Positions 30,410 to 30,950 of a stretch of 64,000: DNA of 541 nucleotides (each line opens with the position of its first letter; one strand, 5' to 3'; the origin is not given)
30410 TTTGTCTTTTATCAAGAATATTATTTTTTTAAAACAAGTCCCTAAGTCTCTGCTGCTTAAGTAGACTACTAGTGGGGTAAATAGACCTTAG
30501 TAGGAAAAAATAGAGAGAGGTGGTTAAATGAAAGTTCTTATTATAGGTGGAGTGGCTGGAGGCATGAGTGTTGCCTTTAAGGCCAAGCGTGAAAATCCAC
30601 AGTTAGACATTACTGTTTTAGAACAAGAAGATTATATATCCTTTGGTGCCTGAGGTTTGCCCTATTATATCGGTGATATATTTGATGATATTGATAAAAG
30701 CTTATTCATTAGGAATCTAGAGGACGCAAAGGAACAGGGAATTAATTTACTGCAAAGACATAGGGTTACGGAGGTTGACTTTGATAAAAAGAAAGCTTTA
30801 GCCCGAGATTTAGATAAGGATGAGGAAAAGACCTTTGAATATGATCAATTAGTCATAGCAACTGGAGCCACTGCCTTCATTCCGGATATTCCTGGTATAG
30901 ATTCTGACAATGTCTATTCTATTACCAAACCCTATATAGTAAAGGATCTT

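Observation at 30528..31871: Probable selenoprotein: CoADR/Nox-family flavoprotein with UGA at the redox-active Cys position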

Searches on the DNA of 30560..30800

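Call 52: search_rna_families(source=window, start=30560, end=30800, threshold=evalue, max_evalue=10, show_alignments=3)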
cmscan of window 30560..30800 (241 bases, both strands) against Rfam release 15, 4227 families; matches with E-value up to 10: 3.
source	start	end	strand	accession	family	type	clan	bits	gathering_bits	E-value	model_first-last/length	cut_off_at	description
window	30664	30716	-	RF02952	dfrA-dnaX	Gene; sRNA;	-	19.6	48.6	7.5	1-76/76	no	dfrA-dnaX RNA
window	30645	30717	+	RF00054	SNORD25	Gene; snRNA; snoRNA; CD-box;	CL00049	13.5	39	3.8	1-87/87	no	Small nucleolar RNA SNORD25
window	30689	30754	+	RF01051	c-di-GMP-I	Cis-reg; riboswitch;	CL00126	11.4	35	8.8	1-87/87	no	c-di-GMP-I riboswitch aptamer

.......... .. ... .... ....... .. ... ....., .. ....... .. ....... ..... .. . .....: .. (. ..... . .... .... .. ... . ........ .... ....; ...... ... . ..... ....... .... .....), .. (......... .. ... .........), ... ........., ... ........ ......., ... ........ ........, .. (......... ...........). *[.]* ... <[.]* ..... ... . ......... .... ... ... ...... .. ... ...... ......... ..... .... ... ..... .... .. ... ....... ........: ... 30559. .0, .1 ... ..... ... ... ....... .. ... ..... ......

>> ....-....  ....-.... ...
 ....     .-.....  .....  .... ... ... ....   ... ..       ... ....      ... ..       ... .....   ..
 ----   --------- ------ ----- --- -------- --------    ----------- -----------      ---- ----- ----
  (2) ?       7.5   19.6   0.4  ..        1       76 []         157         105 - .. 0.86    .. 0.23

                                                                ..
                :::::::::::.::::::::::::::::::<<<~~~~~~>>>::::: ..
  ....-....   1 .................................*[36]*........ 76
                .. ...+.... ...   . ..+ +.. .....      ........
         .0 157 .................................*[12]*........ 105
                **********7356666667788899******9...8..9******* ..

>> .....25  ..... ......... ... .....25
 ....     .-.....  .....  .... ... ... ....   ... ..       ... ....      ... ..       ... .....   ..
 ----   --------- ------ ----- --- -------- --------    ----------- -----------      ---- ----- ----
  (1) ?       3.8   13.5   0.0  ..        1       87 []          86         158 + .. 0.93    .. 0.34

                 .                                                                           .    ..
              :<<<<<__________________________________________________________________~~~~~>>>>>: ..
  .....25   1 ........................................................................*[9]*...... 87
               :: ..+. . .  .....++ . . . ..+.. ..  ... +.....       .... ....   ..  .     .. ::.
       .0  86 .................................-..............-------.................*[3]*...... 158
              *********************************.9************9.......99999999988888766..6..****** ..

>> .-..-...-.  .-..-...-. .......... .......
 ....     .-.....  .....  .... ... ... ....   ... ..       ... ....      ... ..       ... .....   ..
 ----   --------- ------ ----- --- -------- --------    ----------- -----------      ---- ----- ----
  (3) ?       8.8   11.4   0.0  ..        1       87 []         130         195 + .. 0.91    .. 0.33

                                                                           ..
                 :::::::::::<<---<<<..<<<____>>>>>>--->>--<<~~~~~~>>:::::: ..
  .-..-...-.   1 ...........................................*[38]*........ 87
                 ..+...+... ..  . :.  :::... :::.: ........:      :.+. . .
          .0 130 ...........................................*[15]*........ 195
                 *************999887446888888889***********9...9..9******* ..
